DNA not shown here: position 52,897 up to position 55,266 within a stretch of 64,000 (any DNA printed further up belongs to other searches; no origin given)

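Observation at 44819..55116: ROK regulator, ATPase-less ABC importer, PPi-type PFK paralog, PIG-L deacetylase, double-SIS protein and DUF4954-like protein: candidate undescribed amino-sugar/glycoside catabolic route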

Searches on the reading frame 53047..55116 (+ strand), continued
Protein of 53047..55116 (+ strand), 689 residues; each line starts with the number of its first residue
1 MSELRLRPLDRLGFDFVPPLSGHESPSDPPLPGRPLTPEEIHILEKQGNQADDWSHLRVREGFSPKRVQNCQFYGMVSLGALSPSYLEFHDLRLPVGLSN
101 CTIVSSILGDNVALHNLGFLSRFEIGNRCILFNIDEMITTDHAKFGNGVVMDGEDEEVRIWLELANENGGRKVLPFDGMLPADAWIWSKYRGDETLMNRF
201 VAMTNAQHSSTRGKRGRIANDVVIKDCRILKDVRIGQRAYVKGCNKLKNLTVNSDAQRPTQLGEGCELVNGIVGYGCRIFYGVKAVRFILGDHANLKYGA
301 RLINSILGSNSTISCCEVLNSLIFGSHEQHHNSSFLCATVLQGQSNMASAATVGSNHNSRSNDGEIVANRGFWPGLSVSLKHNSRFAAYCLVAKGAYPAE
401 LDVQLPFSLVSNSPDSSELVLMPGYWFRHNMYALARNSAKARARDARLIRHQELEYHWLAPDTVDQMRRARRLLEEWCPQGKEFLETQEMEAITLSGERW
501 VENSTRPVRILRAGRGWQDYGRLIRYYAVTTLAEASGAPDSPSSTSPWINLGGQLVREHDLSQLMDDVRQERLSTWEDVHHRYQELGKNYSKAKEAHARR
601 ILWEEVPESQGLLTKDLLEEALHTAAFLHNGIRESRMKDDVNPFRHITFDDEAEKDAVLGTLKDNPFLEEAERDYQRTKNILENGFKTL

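Call 22: find_encoding_contigs(protein=P0009, flank=10000, max_places=2)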
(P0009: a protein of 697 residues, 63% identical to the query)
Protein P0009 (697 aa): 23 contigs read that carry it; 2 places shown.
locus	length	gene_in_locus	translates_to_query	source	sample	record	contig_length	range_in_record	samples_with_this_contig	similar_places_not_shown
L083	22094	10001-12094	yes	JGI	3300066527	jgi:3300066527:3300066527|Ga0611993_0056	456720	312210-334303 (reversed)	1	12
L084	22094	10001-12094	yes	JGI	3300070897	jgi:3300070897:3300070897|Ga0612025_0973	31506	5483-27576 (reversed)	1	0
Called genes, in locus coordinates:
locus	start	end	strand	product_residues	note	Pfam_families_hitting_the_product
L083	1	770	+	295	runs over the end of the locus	PF00528:BPD_transp_1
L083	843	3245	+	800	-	PF03636:Glyco_hydro_65N, PF03632:Glyco_hydro_65m, PF03633:Glyco_hydro_65C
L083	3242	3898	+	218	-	PF00702:Hydrolase, PF13419:HAD_2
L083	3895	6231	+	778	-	PF03636:Glyco_hydro_65N, PF03632:Glyco_hydro_65m, PF03633:Glyco_hydro_65C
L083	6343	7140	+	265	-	PF01135:PCMT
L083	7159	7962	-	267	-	PF02535:Zip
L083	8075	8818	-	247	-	PF00149:Metallophos, PF12850:Metallophos_2 (faint)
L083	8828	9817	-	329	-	PF01408:GFO_IDH_MocA, PF22725:GFO_IDH_MocA_C3, PF02894:GFO_IDH_MocA_C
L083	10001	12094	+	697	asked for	PF16314:DUF4954, PF25084:LbH_EIF2B (faint), PF25087:GMPPB_C (faint), PF20683:DUF6819 (faint)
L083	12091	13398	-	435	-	PF00654:Voltage_CLC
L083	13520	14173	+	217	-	PF00440:TetR_N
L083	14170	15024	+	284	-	PF00005:ABC_tran, PF13304:AAA_21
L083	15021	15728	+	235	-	PF24686:FLQE3_permease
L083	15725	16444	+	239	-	PF12730:ABC2_membrane_4 (weak)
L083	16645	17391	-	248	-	-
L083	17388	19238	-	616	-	PF23161:HTH_RNase_II, PF00773:RNB, PF18614:RNase_II_C_S1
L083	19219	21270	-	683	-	PF13188:PAS_8 (weak), PF00512:HisKA, PF02518:HATPase_c, PF00072:Response_reg, PF01627:Hpt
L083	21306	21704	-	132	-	PF00072:Response_reg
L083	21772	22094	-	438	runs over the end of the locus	PF00349:Hexokinase_1, PF03727:Hexokinase_2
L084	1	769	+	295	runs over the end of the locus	PF00528:BPD_transp_1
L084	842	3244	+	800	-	PF03636:Glyco_hydro_65N, PF03632:Glyco_hydro_65m, PF03633:Glyco_hydro_65C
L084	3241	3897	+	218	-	PF00702:Hydrolase, PF13419:HAD_2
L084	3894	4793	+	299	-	PF03636:Glyco_hydro_65N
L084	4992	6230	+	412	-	PF03632:Glyco_hydro_65m, PF03633:Glyco_hydro_65C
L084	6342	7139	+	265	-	PF01135:PCMT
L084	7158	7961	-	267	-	PF02535:Zip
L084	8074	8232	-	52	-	-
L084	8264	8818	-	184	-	PF00149:Metallophos (weak)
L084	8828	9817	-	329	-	PF01408:GFO_IDH_MocA, PF22725:GFO_IDH_MocA_C3, PF02894:GFO_IDH_MocA_C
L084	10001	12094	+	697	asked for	PF16314:DUF4954, PF25084:LbH_EIF2B (faint), PF25087:GMPPB_C (faint), PF20683:DUF6819 (faint)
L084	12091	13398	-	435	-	PF00654:Voltage_CLC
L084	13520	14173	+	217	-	PF00440:TetR_N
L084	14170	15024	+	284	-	PF00005:ABC_tran, PF13304:AAA_21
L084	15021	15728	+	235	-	PF24686:FLQE3_permease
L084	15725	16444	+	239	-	PF12730:ABC2_membrane_4 (weak)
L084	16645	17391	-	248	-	-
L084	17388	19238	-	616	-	PF23161:HTH_RNase_II, PF00773:RNB, PF18614:RNase_II_C_S1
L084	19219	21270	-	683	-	PF13188:PAS_8 (weak), PF00512:HisKA, PF02518:HATPase_c, PF00072:Response_reg, PF01627:Hpt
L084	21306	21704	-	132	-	PF00072:Response_reg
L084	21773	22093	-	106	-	PF03727:Hexokinase_2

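Call 24: find_encoding_contigs(protein=P0017, flank=10000, max_places=1)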
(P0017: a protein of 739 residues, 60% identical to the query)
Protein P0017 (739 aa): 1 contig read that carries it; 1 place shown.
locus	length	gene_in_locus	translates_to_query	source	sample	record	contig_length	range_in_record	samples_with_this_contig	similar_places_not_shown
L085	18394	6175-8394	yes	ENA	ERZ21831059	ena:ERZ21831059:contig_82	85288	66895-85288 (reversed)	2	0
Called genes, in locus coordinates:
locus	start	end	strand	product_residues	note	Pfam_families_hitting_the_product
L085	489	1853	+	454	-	PF01547:SBP_bac_1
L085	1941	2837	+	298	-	PF00528:BPD_transp_1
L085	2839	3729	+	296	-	PF00528:BPD_transp_1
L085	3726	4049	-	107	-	PF07883:Cupin_2, PF00190:Cupin_1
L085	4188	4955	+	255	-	PF02585:PIG-L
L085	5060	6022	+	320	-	PF01380:SIS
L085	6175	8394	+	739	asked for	PF16314:DUF4954, PF25084:LbH_EIF2B (faint)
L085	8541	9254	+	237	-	PF00440:TetR_N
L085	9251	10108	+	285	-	PF00005:ABC_tran, PF13304:AAA_21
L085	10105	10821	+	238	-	PF24686:FLQE3_permease (weak)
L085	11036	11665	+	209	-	-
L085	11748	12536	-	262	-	PF01171:ATP_bind_3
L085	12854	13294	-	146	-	-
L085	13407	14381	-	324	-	-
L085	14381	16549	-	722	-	PF23161:HTH_RNase_II, PF00773:RNB, PF18614:RNase_II_C_S1 (weak)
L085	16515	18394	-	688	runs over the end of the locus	PF13188:PAS_8 (faint), PF00512:HisKA, PF02518:HATPase_c, PF00072:Response_reg, PF01627:Hpt (weak)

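Call 25: find_encoding_contigs(protein=P0020, flank=10000, max_places=1)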
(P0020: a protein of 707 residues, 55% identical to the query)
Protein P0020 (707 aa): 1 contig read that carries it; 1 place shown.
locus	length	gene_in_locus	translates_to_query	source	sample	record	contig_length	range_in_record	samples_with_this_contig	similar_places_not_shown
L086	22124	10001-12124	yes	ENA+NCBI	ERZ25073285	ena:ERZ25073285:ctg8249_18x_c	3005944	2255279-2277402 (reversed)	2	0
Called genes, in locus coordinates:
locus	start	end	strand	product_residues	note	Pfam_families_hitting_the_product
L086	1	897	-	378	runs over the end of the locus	PF00924:MS_channel_2nd, PF21082:MS_channel_3rd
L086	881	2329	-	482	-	PF00215:OMPdecase, PF00156:Pribosyltran (weak)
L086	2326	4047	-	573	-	PF00128:Alpha-amylase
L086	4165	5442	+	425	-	PF00534:Glycos_transf_1 (faint), PF20706:GT4-conflict (weak)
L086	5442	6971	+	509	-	-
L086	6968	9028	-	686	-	PF02065:Melibiase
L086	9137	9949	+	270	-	PF02535:Zip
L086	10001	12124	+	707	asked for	PF16314:DUF4954, PF25084:LbH_EIF2B (faint), PF25087:GMPPB_C (faint)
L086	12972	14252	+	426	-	PF01547:SBP_bac_1, PF13416:SBP_bac_8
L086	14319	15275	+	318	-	PF00528:BPD_transp_1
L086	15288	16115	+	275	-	PF00528:BPD_transp_1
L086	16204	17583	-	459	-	PF00206:Lyase_1, PF10415:FumaraseC_C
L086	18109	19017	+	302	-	PF01680:SOR_SNZ, PF05690:ThiG (weak)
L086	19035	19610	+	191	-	PF01174:SNO, PF03575:Peptidase_S51 (weak), PF07685:GATase_3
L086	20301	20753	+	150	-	-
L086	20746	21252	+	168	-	-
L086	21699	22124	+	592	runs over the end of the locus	PF03485:Arg_tRNA_synt_N (weak), PF00750:tRNA-synt_1d, PF05746:DALR_1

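Call 29: predict_structure(alignment_id=A1)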
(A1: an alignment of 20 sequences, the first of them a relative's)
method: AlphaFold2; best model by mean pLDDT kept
length: 689 residues; sequences in the alignment: 20
mean_pLDDT: 69.3   pTM: 0.64
mean pLDDT of the five models: 69.3, 64.4, 63.5, 59.0, 56.8
residues with pLDDT >= 90: 131; 70-90: 267; 50-70: 134; < 50: 157
segments of 3 or more residues with pLDDT < 50: 1-29, 141-173, 210-213, 308-384, 395-398
pLDDT, mean of each block of 10 residues (from residue 1): 33 35 34 87 94 89 93 89 85 86 90 90 88 81 44 38 36 55 66 79 67 69 86 82 81 80 77 71 63 58 48 32 25 24 22 27 37 39 55 54 76 73 80 66 60 76 88 87 78 70 72 89 94 72 69 79 93 90 87 88 86 88 93 76 54 59 75 90 83
secondary structure, 60 per line:
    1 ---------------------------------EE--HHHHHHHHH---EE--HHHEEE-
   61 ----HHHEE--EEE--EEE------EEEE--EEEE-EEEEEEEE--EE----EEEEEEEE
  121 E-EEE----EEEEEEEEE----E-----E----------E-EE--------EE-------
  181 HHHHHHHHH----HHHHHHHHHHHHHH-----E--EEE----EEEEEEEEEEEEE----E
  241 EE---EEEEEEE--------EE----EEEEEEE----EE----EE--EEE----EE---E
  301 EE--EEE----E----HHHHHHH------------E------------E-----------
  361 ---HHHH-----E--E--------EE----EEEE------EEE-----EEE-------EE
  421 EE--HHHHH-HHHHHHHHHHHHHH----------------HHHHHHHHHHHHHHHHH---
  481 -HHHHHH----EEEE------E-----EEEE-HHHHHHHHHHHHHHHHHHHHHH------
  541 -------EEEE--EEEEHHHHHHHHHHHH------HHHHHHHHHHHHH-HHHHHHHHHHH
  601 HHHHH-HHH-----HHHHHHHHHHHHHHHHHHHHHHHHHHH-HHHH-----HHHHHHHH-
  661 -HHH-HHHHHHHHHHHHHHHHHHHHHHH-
elements in order (helices of 4 or more, strands of 3 or more residues): H38-46 E57-59 E72-74 E77-79 E86-89 E92-95 E97-104 E113-121 E123-125 E130-138 H181-189 H194-207 E216-218 E223-235 E240-242 E246-252 E267-273 E288-290 E300-302 E305-307 H317-323 H364-367 E391-394 E401-403 E409-411 E419-422 H425-429 H431-444 H461-477 H482-487 E492-495 E508-511 H513-534 E548-551 E554-557 H558-569 H576-588 H590-605 H615-641 H643-646 H652-659 H666-688

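Call 35: fold_search(model_id=the predicted structure, library=pdb)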
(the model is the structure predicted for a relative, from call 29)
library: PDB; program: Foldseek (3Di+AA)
matches with E <= 10: 392; with E <= 0.001: 17
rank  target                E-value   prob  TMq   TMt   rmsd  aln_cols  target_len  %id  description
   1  1hv9_A                1.5e-05  1.00  0.16  0.22   9.3       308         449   12  STRUCTURE OF E. COLI GLMU: ANALYSIS OF PYROPHOSPHORYLASE AND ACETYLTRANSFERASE ACTIVE SITES (released 2001-02-21)
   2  2v0h                  1.6e-05  1.00  0.15  0.22  11.4       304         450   10  Characterization of Substrate Binding and Catalysis of the Potential Antibacterial Target N-acetylglucosamine-1-phosphat (released 2008-01-15)
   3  3fww                  5.1e-05  1.00  0.16  0.24   8.9       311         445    9  The crystal structure of the bifunctional N-acetylglucosamine-1-phosphate uridyltransferase/glucosamine-1-phosphate acet (released 2009-03-24)
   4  1hm0_A                5.4e-05  1.00  0.14  0.19  10.0       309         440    9  CRYSTAL STRUCTURE OF S.PNEUMONIAE N-ACETYLGLUCOSAMINE 1-PHOSPHATE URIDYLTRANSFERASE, GLMU (released 2001-11-30)
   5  7kr9                  6.7e-05  1.00  0.14  0.19  12.1       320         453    8  Bifunctional enzyme GlmU bound to Zn(II) (released 2021-12-01)
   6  9mh4                  7.1e-05  1.00  0.17  0.26   8.8       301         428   12  Crystal Structure of Bifunctional protein GlmU from Klebsiella aerogenes (released 2024-12-18)
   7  4fce                  7.9e-05  1.00  0.16  0.23   9.1       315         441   11  Crystal structure of Yersinia pestis GlmU in complex with alpha-D-glucosamine 1-phosphate (GP1) (released 2012-07-11)
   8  8cu9                  7.9e-05  1.00  0.15  0.21   9.4       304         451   12  Crystal Structure of Bifunctional protein GlmU from Klebsiella pneumoniae subsp. pneumoniae (released 2022-05-25)
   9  1g97                  8.3e-05  1.00  0.14  0.19   9.7       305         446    9  S.PNEUMONIAE GLMU COMPLEXED WITH UDP-N-ACETYLGLUCOSAMINE AND MG2+ (released 2001-05-22)
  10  1hm8_A                8.3e-05  0.99  0.13  0.18  12.3       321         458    9  CRYSTAL STRUCTURE OF S.PNEUMONIAE N-ACETYLGLUCOSAMINE-1-PHOSPHATE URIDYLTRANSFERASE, GLMU, BOUND TO ACETYL COENZYME A (released 2001-11-30)
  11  9dr4                  1.3e-04  0.99  0.12  0.17  12.8       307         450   12  Crystal structure of bifunctional GlmU from Staphylococcus aureus NCTC 8325 complexed with UTP, CoA and Glc 1-P (released 2025-05-14)
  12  3dk5                  1.5e-04  0.99  0.13  0.18  11.5       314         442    9  Crystal Structure of Apo-GlmU from Mycobacterium tuberculosis (released 2009-05-19)
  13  2oi6_A                3.2e-04  0.99  0.13  0.19  11.1       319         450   11  E. coli GlmU- Complex with UDP-GlcNAc, CoA and GlcN-1-PO4 (released 2007-06-19)
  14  4aa7_A                3.6e-04  1.00  0.18  0.49   8.6       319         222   12  E.coli GlmU in complex with an antibacterial inhibitor (released 2012-08-15)
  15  6ge9                  3.8e-04  1.00  0.15  0.20  10.5       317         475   10  Structure of Mycobacterium tuberculosis GlmU bound to Glc-1P and Ac-CoA (released 2018-05-02)
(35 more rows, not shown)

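Call 40: find_encoding_contigs(protein=P0036, flank=8000, max_places=1)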
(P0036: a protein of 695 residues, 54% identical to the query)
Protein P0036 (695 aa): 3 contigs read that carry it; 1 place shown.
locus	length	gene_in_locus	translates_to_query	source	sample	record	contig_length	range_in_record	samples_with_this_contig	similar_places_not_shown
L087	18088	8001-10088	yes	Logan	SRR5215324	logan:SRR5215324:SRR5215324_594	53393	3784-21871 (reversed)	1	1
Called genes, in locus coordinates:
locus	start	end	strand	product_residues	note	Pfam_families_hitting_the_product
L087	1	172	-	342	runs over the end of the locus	PF01761:DHQ_synthase, PF24621:DHQS_C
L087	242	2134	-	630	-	-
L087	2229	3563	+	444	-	-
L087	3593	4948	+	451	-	PF13727:CoA_binding_3, PF02397:Bac_transf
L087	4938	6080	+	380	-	PF13439:Glyco_transf_4 (weak), PF20706:GT4-conflict (weak), PF00534:Glycos_transf_1, PF13692:Glyco_trans_1_4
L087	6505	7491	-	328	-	PF01408:GFO_IDH_MocA, PF22725:GFO_IDH_MocA_C3, PF02894:GFO_IDH_MocA_C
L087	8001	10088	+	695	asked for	PF16314:DUF4954, PF25084:LbH_EIF2B (faint), PF25087:GMPPB_C (faint)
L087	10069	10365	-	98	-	-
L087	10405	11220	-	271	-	-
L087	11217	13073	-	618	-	PF23161:HTH_RNase_II, PF00773:RNB, PF18614:RNase_II_C_S1 (weak)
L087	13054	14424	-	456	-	PF00349:Hexokinase_1, PF03727:Hexokinase_2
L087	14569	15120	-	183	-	PF25087:GMPPB_C (weak), PF25084:LbH_EIF2B (weak), PF00132:Hexapep (weak), PF14602:Hexapep_2 (weak), PF00132:Hexapep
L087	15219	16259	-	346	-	PF00023:Ank (faint), PF12796:Ank_2, PF13637:Ank_4 (faint)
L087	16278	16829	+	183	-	PF01661:Macro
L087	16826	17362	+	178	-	PF01871:AMMECR1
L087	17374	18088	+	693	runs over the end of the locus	PF00456:Transketolase_N, PF02779:Transket_pyr, PF02780:Transketolase_C (weak), PF22613:Transketolase_C_1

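Call 41: find_encoding_contigs(protein=P0048, flank=8000, max_places=1)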
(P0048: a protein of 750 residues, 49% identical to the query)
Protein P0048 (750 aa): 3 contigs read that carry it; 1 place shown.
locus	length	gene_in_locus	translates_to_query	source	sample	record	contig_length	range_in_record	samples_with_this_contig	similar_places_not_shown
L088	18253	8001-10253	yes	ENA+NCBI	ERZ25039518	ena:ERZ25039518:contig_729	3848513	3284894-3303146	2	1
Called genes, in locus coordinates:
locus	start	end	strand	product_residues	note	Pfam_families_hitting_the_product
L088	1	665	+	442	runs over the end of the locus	PF18962:Por_Secre_tail (faint)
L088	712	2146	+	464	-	PF14356:DUF4403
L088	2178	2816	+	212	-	PF04542:Sigma70_r2, PF08281:Sigma70_r4_2, PF04545:Sigma70_r4 (weak)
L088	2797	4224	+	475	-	-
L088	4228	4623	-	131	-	PF00856:SET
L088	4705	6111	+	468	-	PF03448:MgtE_N, PF00571:CBS (weak), PF01769:MgtE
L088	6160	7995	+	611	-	PF13522:GATase_6, PF13537:GATase_7, PF01380:SIS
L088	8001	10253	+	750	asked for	PF16314:DUF4954, PF25084:LbH_EIF2B (faint), PF25087:GMPPB_C (faint), PF20683:DUF6819 (faint)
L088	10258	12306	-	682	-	-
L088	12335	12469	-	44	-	-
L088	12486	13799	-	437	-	PF00009:GTP_EFTU, PF01926:MMR_HSR1, PF02421:FeoB_N, PF04548:AIG1, PF00009:GTP_EFTU, PF02421:FeoB_N, PF01926:MMR_HSR1, PF14714:KH_dom-like, +10 more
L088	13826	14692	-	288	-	PF00009:GTP_EFTU (faint), PF00350:Dynamin_N (faint), PF01926:MMR_HSR1, PF02421:FeoB_N, PF07650:KH_2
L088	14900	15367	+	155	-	PF04264:YceI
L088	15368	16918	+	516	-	PF04389:Peptidase_M28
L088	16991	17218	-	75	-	PF02416:TatA_B_E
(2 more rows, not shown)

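Call 42: find_encoding_contigs(protein=P0028, flank=8000, max_places=1)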
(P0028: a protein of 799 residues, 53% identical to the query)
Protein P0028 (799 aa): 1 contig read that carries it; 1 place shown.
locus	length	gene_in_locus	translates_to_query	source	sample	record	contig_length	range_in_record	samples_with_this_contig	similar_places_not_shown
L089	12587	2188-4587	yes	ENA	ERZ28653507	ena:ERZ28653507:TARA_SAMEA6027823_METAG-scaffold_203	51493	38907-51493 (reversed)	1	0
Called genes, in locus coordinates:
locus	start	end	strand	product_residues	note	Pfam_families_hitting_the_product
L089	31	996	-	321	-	PF13306:LRR_5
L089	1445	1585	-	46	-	-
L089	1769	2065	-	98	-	PF01909:NTP_transf_2, PF18765:Polbeta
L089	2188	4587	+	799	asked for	PF16314:DUF4954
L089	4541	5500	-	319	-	PF12784:PDDEXK_2, PF27070:HTH_Rpn_C (weak)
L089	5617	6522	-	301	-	-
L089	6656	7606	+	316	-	PF07992:Pyr_redox_2, PF12831:FAD_oxidored (faint), PF13738:Pyr_redox_3, PF00070:Pyr_redox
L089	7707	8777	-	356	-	PF00356:LacI, PF13377:Peripla_BP_3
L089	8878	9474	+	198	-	-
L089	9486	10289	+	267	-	PF02361:CbiQ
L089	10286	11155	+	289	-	PF00005:ABC_tran, PF02463:SMC_N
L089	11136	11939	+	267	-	PF00005:ABC_tran, PF13304:AAA_21 (faint)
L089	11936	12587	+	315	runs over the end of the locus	PF01156:IU_nuc_hydro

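Call 58: find_related_loci(query=window:53047-55116:+, collection=metagenome_contigs, flank=10000)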
Query window:53047-55116:+ (689 aa) in metagenome_contigs; peptide patterns used: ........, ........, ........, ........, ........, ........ (x = any residue, [..] = any of these).
72 stretches matched a pattern; 13 encode a relative of the query (tblastn E <= 1e-3); 13 distinct loci.
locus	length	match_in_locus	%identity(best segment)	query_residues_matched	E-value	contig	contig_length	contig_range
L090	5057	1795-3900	62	1-683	0e+0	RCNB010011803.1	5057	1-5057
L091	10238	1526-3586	62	1-683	0e+0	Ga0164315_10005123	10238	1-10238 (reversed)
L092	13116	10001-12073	62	1-683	0e+0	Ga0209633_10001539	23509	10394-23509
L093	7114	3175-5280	62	1-683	0e+0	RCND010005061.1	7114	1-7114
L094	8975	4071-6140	63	1-683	0e+0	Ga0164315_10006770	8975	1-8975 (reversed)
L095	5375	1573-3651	61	1-676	0e+0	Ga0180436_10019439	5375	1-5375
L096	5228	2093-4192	57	1-684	0e+0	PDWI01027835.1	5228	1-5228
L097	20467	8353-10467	48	1-681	0e+0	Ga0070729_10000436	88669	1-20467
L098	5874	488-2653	46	1-683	0e+0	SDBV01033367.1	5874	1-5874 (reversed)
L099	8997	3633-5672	43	1-660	2e-179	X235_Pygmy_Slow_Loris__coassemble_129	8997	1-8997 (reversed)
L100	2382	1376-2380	64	1-332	7e-148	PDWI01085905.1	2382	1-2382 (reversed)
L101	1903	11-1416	49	216-684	3e-144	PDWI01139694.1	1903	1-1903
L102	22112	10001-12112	47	1-683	0e+0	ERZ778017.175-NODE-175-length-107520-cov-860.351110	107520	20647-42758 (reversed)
